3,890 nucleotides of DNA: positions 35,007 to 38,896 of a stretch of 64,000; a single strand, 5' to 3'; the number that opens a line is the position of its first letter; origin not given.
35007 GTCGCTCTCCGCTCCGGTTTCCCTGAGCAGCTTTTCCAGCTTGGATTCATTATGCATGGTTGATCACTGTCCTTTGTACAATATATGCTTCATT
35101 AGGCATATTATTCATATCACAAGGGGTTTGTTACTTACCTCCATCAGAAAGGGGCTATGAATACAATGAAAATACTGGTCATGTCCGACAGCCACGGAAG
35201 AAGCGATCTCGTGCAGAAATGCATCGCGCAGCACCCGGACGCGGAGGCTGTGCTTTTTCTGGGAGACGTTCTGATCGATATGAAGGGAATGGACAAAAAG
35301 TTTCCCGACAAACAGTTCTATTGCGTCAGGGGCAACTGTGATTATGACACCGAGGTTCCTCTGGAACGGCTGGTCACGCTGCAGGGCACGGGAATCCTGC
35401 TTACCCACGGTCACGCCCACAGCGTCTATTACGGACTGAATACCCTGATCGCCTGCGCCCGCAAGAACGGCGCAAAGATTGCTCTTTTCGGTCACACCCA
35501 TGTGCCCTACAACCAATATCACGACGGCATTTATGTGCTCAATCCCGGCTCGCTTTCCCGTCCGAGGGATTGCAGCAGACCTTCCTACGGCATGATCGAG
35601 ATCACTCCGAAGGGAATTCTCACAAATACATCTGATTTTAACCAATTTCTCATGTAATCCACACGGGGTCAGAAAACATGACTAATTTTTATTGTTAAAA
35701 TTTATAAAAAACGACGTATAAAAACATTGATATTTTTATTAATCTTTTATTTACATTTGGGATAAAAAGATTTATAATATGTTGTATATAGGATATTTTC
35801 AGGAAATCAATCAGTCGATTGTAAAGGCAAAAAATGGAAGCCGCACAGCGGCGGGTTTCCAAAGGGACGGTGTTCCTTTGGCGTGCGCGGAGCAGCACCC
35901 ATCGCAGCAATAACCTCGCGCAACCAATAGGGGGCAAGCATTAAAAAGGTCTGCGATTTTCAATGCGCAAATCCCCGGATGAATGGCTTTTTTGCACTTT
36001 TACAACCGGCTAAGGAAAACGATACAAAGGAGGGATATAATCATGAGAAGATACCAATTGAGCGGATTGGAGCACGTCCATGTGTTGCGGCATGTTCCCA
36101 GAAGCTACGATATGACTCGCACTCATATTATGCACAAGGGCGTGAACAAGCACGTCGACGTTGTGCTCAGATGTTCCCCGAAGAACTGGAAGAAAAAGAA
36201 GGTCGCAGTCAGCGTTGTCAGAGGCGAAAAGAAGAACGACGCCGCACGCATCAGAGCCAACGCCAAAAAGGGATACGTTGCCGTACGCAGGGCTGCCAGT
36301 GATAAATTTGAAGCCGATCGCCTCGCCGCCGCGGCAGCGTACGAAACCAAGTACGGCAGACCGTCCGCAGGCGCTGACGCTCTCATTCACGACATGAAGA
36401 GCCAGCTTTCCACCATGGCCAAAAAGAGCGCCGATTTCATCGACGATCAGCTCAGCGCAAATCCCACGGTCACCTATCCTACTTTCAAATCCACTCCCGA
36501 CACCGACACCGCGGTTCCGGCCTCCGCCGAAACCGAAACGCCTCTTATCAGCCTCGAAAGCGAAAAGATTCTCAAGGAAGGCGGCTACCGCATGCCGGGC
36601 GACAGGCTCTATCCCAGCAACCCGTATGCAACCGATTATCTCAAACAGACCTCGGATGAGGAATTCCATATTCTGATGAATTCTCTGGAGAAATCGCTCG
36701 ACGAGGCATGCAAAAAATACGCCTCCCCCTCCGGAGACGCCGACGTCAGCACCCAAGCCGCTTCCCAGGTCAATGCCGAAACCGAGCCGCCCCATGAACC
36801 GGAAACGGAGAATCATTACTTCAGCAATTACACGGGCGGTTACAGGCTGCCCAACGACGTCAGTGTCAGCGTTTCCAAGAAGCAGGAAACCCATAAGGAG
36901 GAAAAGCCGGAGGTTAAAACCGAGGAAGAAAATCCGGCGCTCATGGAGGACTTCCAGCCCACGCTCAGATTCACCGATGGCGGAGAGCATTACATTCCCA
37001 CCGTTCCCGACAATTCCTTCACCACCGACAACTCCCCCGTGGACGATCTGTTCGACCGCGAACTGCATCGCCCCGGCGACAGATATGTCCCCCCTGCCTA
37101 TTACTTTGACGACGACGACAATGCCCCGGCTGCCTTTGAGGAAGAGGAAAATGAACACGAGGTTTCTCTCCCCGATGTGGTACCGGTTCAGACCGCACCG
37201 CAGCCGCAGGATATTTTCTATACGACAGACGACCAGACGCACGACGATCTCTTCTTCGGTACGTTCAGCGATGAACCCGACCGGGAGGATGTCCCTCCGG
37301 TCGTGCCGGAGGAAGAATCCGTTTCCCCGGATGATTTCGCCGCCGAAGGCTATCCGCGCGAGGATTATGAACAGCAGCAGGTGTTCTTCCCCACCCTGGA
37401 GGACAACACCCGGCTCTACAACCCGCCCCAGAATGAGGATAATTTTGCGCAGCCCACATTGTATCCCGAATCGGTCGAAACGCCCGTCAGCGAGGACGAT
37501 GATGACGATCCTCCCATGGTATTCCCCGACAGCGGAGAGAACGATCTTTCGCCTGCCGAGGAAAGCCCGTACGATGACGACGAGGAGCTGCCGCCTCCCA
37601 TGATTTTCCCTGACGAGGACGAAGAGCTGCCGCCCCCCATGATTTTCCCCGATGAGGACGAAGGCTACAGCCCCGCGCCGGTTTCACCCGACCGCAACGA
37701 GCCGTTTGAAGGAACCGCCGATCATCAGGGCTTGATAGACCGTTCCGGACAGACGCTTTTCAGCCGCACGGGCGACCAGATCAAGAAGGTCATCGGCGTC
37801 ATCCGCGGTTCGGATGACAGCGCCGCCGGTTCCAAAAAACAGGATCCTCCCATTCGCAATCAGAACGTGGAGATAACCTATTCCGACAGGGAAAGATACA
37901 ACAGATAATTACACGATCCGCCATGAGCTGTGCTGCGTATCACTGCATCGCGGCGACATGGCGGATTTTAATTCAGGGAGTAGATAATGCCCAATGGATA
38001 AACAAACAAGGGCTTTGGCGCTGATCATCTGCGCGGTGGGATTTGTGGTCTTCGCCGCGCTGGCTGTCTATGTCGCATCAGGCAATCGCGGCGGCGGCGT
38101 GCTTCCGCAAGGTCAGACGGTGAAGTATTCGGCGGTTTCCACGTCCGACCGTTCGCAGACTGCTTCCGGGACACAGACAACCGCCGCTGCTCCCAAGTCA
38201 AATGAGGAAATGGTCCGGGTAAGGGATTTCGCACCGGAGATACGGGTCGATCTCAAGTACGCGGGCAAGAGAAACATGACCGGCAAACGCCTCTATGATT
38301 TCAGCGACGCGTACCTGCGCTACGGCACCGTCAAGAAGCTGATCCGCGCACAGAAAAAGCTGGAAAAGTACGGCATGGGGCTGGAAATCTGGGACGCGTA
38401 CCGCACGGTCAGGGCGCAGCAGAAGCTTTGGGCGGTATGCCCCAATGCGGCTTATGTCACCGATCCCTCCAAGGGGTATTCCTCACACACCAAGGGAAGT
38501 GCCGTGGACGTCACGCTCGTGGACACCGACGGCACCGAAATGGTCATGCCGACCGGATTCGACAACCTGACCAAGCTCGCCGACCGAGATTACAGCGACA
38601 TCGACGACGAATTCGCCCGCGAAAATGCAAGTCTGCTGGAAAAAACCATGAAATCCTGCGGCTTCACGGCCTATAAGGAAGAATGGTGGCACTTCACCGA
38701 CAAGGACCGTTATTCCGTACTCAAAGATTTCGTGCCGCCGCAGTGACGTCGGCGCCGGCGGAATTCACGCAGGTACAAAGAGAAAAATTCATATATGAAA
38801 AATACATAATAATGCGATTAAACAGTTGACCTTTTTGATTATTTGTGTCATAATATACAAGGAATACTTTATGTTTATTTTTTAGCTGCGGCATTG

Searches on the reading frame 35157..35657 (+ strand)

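Call 17: search_protein_families(library=pfam, proteins=[window:35157-35657:+])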
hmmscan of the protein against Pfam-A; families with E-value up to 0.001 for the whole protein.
window:35157-35657:+ (166 aa): 2 families
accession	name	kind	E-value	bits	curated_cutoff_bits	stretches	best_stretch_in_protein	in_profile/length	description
PF12850.12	Metallophos_2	-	7.6e-30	104.4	27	1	4-150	1-152/154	Calcineurin-like phosphoesterase superfamily domain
PF00149.33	Metallophos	-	1.4e-10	42.3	21.5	1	4-66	1-75/191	Calcineurin-like phosphoesterase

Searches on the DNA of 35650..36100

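Call 14: search_rna_families(source=window, start=35650, end=36100, threshold=evalue, max_evalue=10)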
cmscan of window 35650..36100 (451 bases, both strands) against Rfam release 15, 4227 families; matches with E-value up to 10: 4.
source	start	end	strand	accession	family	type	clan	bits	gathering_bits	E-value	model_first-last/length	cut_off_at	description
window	35725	35878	+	RF01476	rliF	Gene; sRNA;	-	19.7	60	0.51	1-220/220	no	Listeria sRNA rliF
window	35701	35740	-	RF03996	mir-3012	Gene; miRNA;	-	18.6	90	1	1-68/68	no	mir-3012 microRNA precursor family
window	35966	36062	-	RF02764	Ysr190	Gene; sRNA;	-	17.6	66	4.3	1-102/102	no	Yersinia sRNA 190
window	35869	35901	-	RF02806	PyrR208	Gene; snRNA; snoRNA; HACA-box;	-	13.3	64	4.5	1-60/60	no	Pyrobaculum sRNA 208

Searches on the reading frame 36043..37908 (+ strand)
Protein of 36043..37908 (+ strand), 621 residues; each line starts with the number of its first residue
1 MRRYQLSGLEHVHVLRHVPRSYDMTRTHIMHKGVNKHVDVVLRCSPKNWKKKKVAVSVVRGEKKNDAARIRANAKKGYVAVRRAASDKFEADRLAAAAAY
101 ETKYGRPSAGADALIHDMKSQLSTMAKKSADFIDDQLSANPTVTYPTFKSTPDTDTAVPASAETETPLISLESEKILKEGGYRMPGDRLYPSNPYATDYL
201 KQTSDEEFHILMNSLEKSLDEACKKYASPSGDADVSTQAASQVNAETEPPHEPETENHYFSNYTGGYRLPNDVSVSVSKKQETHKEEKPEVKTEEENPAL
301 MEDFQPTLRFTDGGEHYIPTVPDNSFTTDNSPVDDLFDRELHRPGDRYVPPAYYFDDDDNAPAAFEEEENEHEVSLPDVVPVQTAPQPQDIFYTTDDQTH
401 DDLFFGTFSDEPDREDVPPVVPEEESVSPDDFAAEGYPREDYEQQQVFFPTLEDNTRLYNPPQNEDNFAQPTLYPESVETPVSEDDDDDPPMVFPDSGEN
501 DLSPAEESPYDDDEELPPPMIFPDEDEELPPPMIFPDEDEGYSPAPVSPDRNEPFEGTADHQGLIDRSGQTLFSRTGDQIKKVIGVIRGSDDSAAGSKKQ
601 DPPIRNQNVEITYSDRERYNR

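Call 17: search_protein_families(library=pfam, proteins=[window:36043-37908:+])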
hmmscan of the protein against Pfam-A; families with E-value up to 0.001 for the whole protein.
window:36043-37908:+ (621 aa): 0 families

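Call 32: find_homologous_proteins(query=window:36043-37908:+, max_evalue=1e-20)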
Query window:36043-37908:+ (621 aa): 46 proteins with E <= 1e-20 among 8000 candidates.
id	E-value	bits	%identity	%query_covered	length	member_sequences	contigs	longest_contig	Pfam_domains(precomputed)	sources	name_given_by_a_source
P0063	0.0e+0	1381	99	100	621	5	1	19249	-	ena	-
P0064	8.5e-222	756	62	100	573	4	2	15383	-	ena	-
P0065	1.6e-219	749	62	100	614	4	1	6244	-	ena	-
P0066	4.2e-197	675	57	99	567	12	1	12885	-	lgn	-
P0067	9.4e-196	670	55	100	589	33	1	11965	-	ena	-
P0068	1.2e-194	667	56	100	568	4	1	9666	-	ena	-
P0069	1.5e-189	650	56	99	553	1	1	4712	-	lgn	-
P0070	1.3e-182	627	54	99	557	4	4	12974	-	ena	-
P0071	2.6e-182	626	55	99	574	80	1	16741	-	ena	-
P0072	1.5e-180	620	52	99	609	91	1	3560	-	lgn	-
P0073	1.1e-179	617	55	99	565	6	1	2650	-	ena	-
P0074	3.1e-178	612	53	100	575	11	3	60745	-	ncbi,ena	-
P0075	2.3e-173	596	52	99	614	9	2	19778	-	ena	-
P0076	2.0e-171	590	50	99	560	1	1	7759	-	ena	-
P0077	1.0e-168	581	52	99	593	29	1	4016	-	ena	-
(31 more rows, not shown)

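Call 33: find_encoding_contigs(protein=P0064, flank=2500, max_places=2)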
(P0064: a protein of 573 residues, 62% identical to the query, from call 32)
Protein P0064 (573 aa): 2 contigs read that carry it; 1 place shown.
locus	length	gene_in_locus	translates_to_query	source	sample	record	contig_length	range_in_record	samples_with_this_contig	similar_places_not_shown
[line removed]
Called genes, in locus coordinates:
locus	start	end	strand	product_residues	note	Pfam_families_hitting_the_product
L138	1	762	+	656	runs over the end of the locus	-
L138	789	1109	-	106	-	-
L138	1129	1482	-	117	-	-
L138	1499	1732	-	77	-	-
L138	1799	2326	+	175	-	PF00149:Metallophos (weak), PF12850:Metallophos_2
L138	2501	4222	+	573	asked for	-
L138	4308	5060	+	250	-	PF01427:Peptidase_M15, PF02557:VanY (weak)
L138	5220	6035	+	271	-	PF13240:Zn_Ribbon_1 (weak)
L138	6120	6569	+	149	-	PF13240:Zn_Ribbon_1 (weak)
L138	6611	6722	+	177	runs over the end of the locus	PF12773:DZR (faint), PF13240:Zn_Ribbon_1, PF13248:Zn_ribbon_3 (weak)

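Call 34: find_encoding_contigs(protein=P0074, flank=2500, max_places=2)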
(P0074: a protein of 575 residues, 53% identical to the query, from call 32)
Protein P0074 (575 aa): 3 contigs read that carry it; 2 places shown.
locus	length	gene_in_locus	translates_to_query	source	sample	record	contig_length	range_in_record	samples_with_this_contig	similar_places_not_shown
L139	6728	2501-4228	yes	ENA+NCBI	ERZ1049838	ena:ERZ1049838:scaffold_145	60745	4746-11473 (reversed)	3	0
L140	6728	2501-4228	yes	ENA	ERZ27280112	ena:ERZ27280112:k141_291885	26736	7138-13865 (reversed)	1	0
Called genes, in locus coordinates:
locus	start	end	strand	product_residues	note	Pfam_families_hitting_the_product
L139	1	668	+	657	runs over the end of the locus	-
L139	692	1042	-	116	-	-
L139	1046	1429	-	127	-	-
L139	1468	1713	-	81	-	-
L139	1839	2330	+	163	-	PF00149:Metallophos (faint), PF12850:Metallophos_2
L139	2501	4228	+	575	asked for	-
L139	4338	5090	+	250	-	PF01427:Peptidase_M15, PF02557:VanY (faint)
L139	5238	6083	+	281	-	PF13240:Zn_Ribbon_1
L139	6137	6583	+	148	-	PF13240:Zn_Ribbon_1 (weak)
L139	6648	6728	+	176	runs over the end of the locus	PF13240:Zn_Ribbon_1, PF13248:Zn_ribbon_3 (weak), PF24463:DUF7577 (weak)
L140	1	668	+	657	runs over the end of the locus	-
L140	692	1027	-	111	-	-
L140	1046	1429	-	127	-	-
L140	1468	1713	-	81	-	-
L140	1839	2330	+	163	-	PF00149:Metallophos (faint), PF12850:Metallophos_2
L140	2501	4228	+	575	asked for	-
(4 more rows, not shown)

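Call 35: find_encoding_contigs(protein=P0067, flank=2500, max_places=1)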
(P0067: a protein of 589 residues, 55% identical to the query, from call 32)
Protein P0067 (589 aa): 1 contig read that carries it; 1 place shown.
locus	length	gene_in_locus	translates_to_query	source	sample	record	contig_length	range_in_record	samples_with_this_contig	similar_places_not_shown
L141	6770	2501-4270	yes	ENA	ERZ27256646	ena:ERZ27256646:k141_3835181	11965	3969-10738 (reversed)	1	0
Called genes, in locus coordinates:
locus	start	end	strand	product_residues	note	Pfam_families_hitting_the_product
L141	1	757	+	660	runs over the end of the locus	?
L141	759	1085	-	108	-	-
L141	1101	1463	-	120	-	-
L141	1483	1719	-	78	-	-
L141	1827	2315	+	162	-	PF00149:Metallophos (weak), PF12850:Metallophos_2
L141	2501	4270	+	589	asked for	-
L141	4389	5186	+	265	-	PF13240:Zn_Ribbon_1 (weak)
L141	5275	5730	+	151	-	PF13240:Zn_Ribbon_1 (weak)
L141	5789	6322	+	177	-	PF12773:DZR (faint), PF13240:Zn_Ribbon_1, PF13248:Zn_ribbon_3 (weak)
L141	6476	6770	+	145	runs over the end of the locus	PF02082:Rrf2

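Call 70: search_protein_families(library=ncbifam, proteins=[window:36043-37908:+], max_evalue=0.01)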
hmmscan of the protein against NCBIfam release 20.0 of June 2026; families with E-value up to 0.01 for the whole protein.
window:36043-37908:+ (621 aa): 0 families

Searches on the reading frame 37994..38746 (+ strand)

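Call 17: search_protein_families(library=pfam, proteins=[window:37994-38746:+])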
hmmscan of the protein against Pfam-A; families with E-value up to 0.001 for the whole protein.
window:37994-38746:+ (250 aa): 2 families
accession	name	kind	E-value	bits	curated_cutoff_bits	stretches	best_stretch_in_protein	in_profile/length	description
PF01427.22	Peptidase_M15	-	9.9e-30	104.2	27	1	71-239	3-187/199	D-ala-D-ala dipeptidase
PF02557.22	VanY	-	1.7e-06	28.3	25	1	107-192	3-85/132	D-alanyl-D-alanine carboxypeptidase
